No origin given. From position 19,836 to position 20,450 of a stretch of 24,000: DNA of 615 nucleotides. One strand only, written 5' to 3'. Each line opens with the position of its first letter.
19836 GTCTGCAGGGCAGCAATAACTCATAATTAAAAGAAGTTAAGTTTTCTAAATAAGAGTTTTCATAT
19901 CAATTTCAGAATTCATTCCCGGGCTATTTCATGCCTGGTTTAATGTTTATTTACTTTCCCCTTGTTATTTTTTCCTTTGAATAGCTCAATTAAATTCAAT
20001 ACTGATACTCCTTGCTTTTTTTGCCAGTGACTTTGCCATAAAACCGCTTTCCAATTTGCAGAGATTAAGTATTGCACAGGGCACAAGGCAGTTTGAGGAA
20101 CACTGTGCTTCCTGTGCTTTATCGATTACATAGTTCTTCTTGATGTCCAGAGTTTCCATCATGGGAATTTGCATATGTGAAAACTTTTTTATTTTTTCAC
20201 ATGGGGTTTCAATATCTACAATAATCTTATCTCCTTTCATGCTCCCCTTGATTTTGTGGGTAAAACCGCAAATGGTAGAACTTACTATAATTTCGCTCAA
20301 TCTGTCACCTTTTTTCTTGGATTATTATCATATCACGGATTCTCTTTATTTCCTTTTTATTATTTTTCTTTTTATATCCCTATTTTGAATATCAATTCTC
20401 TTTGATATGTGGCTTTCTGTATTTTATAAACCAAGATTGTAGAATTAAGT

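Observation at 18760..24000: Thiol-rich metalloid island: ArsR + ACR3 with no visible ArsC/ArsA/ArsD, built around duplicated unknown cysteine proteins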

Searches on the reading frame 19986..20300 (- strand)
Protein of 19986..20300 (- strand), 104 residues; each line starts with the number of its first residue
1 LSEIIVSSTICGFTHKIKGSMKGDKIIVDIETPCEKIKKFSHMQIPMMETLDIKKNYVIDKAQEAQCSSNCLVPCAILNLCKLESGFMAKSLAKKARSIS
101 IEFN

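Call 3: search_protein_families(library=pfam, max_evalue=0.01, proteins=[window:19986-20300:-])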
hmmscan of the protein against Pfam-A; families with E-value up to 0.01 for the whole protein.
window:19986-20300:- (104 aa): 1 family
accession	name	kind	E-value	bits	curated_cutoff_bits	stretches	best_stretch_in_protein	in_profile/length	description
PF22263.1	DUF6951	-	2.3e-22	79.7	27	1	3-94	2-99/101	Family of unknown function (DUF6951)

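Call 4: search_protein_families(library=ncbifam, max_evalue=0.01, proteins=[window:19986-20300:-])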
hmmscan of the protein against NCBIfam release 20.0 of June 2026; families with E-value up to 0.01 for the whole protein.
window:19986-20300:- (104 aa): 0 families

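Call 7: find_homologous_proteins(query=window:19986-20300:-, max_evalue=0.001)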
Query window:19986-20300:- (104 aa): 95 proteins with E <= 0.001 among 96 candidates.
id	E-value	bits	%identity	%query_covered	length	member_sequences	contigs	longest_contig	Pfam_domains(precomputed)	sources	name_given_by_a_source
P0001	3.2e-55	202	89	100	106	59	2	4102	PF22263.2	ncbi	-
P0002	4.0e-55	202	89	100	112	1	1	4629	PF22263.2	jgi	-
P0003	4.0e-55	202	89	100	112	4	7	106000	PF22263.2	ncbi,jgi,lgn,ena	jgi:hypothetical protein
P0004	1.3e-51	190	83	100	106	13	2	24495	PF22263.2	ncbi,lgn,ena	-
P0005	5.7e-51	188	84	100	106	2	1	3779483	PF22263.2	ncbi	ncbi:MAG: hypothetical protein AB9861_07110 [Methanosarcina sp.]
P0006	8.3e-51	188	82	100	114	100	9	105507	PF22263.2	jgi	jgi:hypothetical protein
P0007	1.8e-50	187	80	100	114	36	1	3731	PF22263.2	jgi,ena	-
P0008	3.2e-50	186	81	100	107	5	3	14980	PF22263.2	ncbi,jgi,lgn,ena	jgi:hypothetical protein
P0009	3.6e-50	186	82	99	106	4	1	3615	PF22263.2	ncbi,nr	ncbi:MAG: hypothetical protein EHM20_13050 [Alphaproteobacteria bacterium]|nr:MAG: hypothetical prot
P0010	4.1e-50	185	82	100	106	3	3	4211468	PF22263.2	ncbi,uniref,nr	ncbi:hypothetical protein MSMTP_0619 [Methanosarcina sp. MTP4]|uniref:DUF6951 family protein n=1 Tax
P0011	5.0e-50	185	81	100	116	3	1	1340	PF22263.2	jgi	jgi:hypothetical protein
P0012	7.7e-49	181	80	99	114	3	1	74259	PF22263.2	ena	-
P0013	7.8e-49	181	79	99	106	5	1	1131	PF22263.2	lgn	-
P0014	1.9e-48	180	75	100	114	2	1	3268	PF22263.2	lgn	-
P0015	1.9e-48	180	76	100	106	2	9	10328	PF22263.2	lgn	-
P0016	3.4e-48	179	78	99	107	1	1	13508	PF22263.2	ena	-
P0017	3.6e-48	179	79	100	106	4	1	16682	PF22263.2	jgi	-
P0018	4.1e-48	179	77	100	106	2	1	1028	PF22263.2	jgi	jgi:hypothetical protein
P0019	5.4e-48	179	81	100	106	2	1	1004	PF22263.2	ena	-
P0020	7.0e-48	178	79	100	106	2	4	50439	PF22263.2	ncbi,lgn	-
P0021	1.4e-47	177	79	99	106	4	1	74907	PF22263.2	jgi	-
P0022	2.4e-47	177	80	99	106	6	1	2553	PF22263.2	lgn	-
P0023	2.8e-47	176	100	81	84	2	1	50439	PF22263.2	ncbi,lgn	-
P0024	3.0e-47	176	79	99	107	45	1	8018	PF22263.2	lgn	-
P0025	3.2e-47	176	76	100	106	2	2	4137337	PF22263.2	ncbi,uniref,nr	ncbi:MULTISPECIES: DUF6951 family protein [unclassified Methanosarcina]|uniref:DUF6951 family protei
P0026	3.3e-47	176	73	100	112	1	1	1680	PF22263.2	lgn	-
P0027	3.8e-47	176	75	99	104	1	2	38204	PF22263.2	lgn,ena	-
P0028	8.7e-47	175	75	100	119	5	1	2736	PF22263.2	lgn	-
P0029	9.3e-47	175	77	98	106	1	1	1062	PF22263.2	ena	-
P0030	9.7e-47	175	74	100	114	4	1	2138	PF22263.2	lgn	-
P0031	1.0e-46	175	78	100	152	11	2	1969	PF22263.2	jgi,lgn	jgi:hypothetical protein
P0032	1.3e-46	174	74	100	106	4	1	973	PF22263.2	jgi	-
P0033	1.4e-46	174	75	100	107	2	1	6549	PF22263.2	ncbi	-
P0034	1.4e-46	174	80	95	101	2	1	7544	PF22263.2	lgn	-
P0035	1.8e-46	174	76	99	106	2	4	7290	PF22263.2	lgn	-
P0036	1.8e-46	174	76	100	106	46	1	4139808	PF22263.2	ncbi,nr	ncbi:DUF6951 family protein [Methanosarcina lacustris]|nr:hypothetical protein [Methanosarcina lacus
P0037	5.8e-46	172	74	100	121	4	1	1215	PF22263.2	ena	-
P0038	1.6e-45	171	73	100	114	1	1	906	PF22263.2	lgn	-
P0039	2.6e-45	170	73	99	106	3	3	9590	PF22263.2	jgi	jgi:hypothetical protein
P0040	2.9e-45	170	77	100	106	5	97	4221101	PF22263.2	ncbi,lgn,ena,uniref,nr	ncbi:MAG: hypothetical protein AAGU10_11945 [Methanosarcina mazei]|uniref:Uncharacterized protein n=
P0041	5.1e-45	169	70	100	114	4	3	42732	PF22263.2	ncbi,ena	-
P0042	8.7e-45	168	75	100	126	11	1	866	PF22263.2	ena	-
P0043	9.2e-45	168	70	100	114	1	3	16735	PF22263.2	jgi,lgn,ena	-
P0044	1.1e-44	168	69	100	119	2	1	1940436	PF22263.2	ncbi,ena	-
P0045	2.0e-44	167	72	100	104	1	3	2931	PF22263.2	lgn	-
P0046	2.0e-44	167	73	100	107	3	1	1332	PF22263.2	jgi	jgi:hypothetical protein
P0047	2.6e-44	167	74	100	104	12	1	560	PF22263.2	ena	-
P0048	5.5e-44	166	72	100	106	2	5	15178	PF22263.2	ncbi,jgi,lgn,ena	-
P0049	1.7e-43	164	71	100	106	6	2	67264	PF22263.2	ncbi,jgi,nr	ncbi:TPA: hypothetical protein HA351_16010 [Methanosarcinaceae archaeon]|nr:hypothetical protein [Me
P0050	4.6e-43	163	74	95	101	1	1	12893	PF22263.2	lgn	-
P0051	5.5e-43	163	68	100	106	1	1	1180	PF22263.2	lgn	-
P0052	5.6e-43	163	72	100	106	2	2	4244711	PF22263.2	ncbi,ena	-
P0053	3.7e-42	160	68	100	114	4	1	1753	PF22263.2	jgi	jgi:hypothetical protein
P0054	1.1e-41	159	67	100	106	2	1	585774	PF22263.2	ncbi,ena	-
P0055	1.2e-41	158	67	100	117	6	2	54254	PF22263.2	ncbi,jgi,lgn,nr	ncbi:MAG: hypothetical protein PWQ44_343 [Methanolobus sp.]|jgi:hypothetical protein|nr:hypothetical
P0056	2.9e-41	157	65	100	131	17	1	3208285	PF22263.2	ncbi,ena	-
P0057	3.8e-41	157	69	99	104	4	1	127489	PF22263.2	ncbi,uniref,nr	ncbi:hypothetical protein [Methanohalophilus sp.]|uniref:DUF6951 family protein n=1 Tax=Methanohalop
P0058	6.8e-41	156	67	100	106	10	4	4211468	PF22263.2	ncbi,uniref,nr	ncbi:hypothetical protein MSMTP_0622 [Methanosarcina sp. MTP4]|uniref:DUF6951 family protein n=1 Tax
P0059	7.9e-41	156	63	99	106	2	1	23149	PF22263.2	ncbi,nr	ncbi:hypothetical protein HNV12_15040 [Methanococcoides sp. SA1]|nr:hypothetical protein [Methanococ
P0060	1.7e-39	151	63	99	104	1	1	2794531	PF22263.2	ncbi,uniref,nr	ncbi:hypothetical protein RE474_08090 [Methanolobus sediminis]|uniref:Uncharacterized protein n=1 Ta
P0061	2.4e-39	151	84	80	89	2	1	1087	PF22263.2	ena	-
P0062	3.8e-39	150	88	81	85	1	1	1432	PF22263.2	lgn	-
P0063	1.1e-38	149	64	99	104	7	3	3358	PF22263.2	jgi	jgi:hypothetical protein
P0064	2.8e-38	148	64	99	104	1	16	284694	PF22263.2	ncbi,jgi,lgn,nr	ncbi:MAG: hypothetical protein H5T43_09835 [Methanomethylovorans sp.]|jgi:hypothetical protein|nr:hy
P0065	4.2e-38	147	59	99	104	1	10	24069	PF22263.2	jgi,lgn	jgi:hypothetical protein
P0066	4.9e-38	147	62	99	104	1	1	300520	PF22263.2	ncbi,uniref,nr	ncbi:hypothetical protein EFE42_04315 [Methanohalophilus sp. RSK]|uniref:DUF6951 family protein n=1 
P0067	1.5e-37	145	62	99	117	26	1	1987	PF22263.2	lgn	-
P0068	1.7e-37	145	63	95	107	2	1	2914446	PF22263.2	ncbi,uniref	ncbi:hypothetical protein V7O62_02465 [Methanolobus sp. ZRKC2]|uniref:DUF6951 family protein n=1 Tax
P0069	1.9e-37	145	58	99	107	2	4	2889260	PF22263.2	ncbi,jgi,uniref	ncbi:DUF6951 family protein [Methanolobus sp. WCC5]|jgi:hypothetical protein|uniref:DUF6951 family p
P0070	2.3e-37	145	64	99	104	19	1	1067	PF22263.2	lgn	-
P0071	2.5e-37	145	64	95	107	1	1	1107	PF22263.2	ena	-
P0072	5.2e-37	144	58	99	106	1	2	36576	PF22263.2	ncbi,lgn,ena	-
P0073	2.0e-36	142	61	99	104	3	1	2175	PF22263.2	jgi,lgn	-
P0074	5.2e-36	140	60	99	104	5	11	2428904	PF22263.2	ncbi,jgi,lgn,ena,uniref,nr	ncbi:hypothetical protein Metho_0346 [Methanomethylovorans hollandica DSM 15978]|jgi:hypothetical pr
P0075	9.1e-36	140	59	99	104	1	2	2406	PF22263.2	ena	-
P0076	1.2e-35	139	60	95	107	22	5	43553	PF22263.2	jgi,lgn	-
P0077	2.7e-35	138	61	95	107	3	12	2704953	PF22263.2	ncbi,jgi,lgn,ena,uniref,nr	ncbi:hypothetical protein HWN40_07135 [Methanolobus zinderi]|jgi:hypothetical protein|uniref:Unchara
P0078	9.8e-35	136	62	95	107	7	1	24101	PF22263.2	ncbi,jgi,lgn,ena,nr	ncbi:MAG: hypothetical protein RBT65_10880 [Methanolobus sp.]|nr:hypothetical protein [Methanolobus 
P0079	1.4e-34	136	79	77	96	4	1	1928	PF22263.2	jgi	jgi:hypothetical protein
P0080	1.6e-34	136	58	99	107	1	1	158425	PF22263.2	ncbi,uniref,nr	ncbi:DUF6951 family protein [Methanolobus halotolerans]|uniref:Uncharacterized protein n=1 Tax=Metha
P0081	2.1e-34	135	59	99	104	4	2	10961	PF22263.2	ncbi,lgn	-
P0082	4.4e-34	134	70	86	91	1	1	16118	PF22263.2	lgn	-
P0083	1.8e-33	132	57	99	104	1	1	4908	PF22263.2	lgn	-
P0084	1.9e-33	132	58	99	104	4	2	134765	PF22263.2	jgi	jgi:hypothetical protein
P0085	2.5e-33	132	57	100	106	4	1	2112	PF22263.2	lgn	-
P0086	5.6e-33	131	56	99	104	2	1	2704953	PF22263.2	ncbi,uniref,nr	ncbi:hypothetical protein HWN40_07875 [Methanolobus zinderi]|uniref:Uncharacterized protein n=1 Tax=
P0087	1.8e-32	129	53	99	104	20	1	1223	PF22263.2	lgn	-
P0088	2.1e-32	129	58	99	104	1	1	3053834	PF22263.2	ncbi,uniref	ncbi:hypothetical protein [Methanolobus sp. ZRKC5]|uniref:DUF6951 family protein n=1 Tax=Methanolobu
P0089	6.8e-32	127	74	71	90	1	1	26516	PF22263.2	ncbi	-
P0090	7.9e-31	124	53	99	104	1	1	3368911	PF22263.2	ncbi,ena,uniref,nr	ncbi:DUF6951 family protein [uncultured Methanolobus sp.]|uniref:DUF6951 family protein n=1 Tax=uncu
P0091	1.7e-26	110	53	100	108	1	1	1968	PF22263.2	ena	-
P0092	1.9e-25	106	51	100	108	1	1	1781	PF22263.2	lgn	-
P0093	1.3e-24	104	49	99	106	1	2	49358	PF22263.2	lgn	-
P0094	3.1e-23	99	86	56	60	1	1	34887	PF22263.2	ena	-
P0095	6.9e-22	95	61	66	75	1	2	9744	PF22263.2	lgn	-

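Call 14: predict_structure(alignment_id=A1)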
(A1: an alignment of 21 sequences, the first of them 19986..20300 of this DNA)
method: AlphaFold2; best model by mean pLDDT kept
length: 104 residues; sequences in the alignment: 21
mean_pLDDT: 91.8   pTM: 0.85
mean pLDDT of the five models: 91.8, 86.5, 82.0, 81.3, 81.2
residues with pLDDT >= 90: 80; 70-90: 24; 50-70: 0; < 50: 0
segments of 3 or more residues with pLDDT < 50: none
pLDDT, mean of each block of 10 residues (from residue 1): 92 95 96 96 91 84 93 94 92 90 82
secondary structure, 60 per line:
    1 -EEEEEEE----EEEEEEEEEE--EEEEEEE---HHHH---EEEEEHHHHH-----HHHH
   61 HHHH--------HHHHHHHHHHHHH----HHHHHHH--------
elements in order: E2-8 E13-22 E25-31 H35-38 E42-46 H47-51 H57-64 H73-85 H90-96

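Call 19: search_protein_representatives(alignment_id=A1)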
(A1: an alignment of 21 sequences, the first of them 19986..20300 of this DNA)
Query: 21 sequences, 106 profile positions. Proteins with E-value up to 0.001 (for the whole library): 169; up to 1e-10: 48; up to 1e-30: 5. The best 150 are listed.
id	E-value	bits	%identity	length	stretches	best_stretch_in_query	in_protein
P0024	1.5e-49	182.4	-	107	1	2-106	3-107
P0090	8.7e-48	176.8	-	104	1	1-103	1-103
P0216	4.6e-43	161.6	-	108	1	1-105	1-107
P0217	7.2e-40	151.3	-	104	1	1-104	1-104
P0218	1.9e-34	133.9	-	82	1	1-78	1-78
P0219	1.3e-29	118.4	-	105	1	1-104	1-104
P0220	1.5e-29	118.1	-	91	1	14-104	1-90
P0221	5.9e-28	113.0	-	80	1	28-105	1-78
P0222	2.1e-26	108.0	-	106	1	1-105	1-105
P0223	2.8e-20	88.3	-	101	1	3-103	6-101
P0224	3.0e-18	81.8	-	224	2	2-102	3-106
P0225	5.3e-18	81.0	-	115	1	1-89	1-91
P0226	2.8e-17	78.6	-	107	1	4-105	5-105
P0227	2.8e-17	78.6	-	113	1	2-104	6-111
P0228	1.1e-16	76.8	-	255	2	2-102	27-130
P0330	2.6e-05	40.2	-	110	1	3-105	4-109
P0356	1.9e-04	37.4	-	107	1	2-104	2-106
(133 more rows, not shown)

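Call 20: fold_search(model_id=the predicted structure, library=pdb)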
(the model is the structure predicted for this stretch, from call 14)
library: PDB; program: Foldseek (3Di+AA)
matches with E <= 10: 194; with E <= 0.001: 0
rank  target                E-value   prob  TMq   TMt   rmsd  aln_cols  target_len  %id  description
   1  8e9b_D                5.4e-01  0.08  0.24  0.11  16.8       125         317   14  Cryo-EM structure of S. pombe Arp2/3 complex in the branch junction (released 2023-02-01)
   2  8chv_D                1.2e+00  0.20  0.35  0.28   7.4        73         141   10  Crystal structure of human PURA (fragment Glu57-Glu212, PUR repeat I and II) R140P mutant (released 2024-02-21)
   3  6hxy_A                1.3e+00  0.09  0.31  0.23  13.6       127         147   12  Crystal structure of the head and coiled-coil domains of zebrafish CCDC61 (released 2020-04-29)
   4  5uft                  1.7e+00  0.28  0.34  0.26   3.4        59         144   15  Crystal Structure of a Nitrogen-fixing NifU-like protein (N-terminal) from Brucella abortus (released 2017-01-25)
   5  8env_G                1.9e+00  0.33  0.30  0.31   3.2        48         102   14  In situ cryo-EM structure of Pseudomonas phage E217 tail baseplate in C6 map (released 2023-07-26)
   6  8v46_C                1.9e+00  0.08  0.31  0.10  13.1       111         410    9  CryoEM structure of AriA-AriB complex (Form I) (released 2024-06-26)
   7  3brw_A                1.9e+00  0.07  0.30  0.12   9.6        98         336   13  Structure of the Rap-RapGAP complex (released 2008-03-11)
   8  6hxv_B                2.0e+00  0.07  0.31  0.22  13.6       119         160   12  Crystal structure of the head and coiled-coil domains of zebrafish CCDC61 (F129E/D130A) (released 2020-04-29)
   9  8cht_B                2.2e+00  0.14  0.32  0.25   5.1        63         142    8  Crystal structure of human PURA (fragment Glu57-Glu212, PUR repeat I and II) (released 2024-02-21)
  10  9hmu_A                2.2e+00  0.08  0.21  0.12   4.7        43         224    9  DUF4465 domain containing protein in complex with vitamin B12. (released 2025-01-15)
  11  8rbo_B                2.3e+00  0.03  0.21  0.03  13.6       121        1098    7  Cryo-EM structure of Pyrococcus furiosus apo form RNA polymerase contracted clamp conformation (released 2024-04-24)
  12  6e7o_B                2.6e+00  0.08  0.22  0.15   5.3        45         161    9  Crystal structure of deglycosylated human EPDR1 (released 2019-01-23)
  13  1srq_C                2.6e+00  0.06  0.28  0.13   8.5        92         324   14  Crystal Structure of the Rap1GAP catalytic domain (released 2004-05-25)
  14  6hxv_A                2.7e+00  0.06  0.32  0.22  13.6       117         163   10  Crystal structure of the head and coiled-coil domains of zebrafish CCDC61 (F129E/D130A) (released 2020-04-29)
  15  8v48_H                2.7e+00  0.06  0.29  0.13  13.2       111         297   11  CryoEM structure of AriA-AriB complex (Form III) (released 2024-06-26)
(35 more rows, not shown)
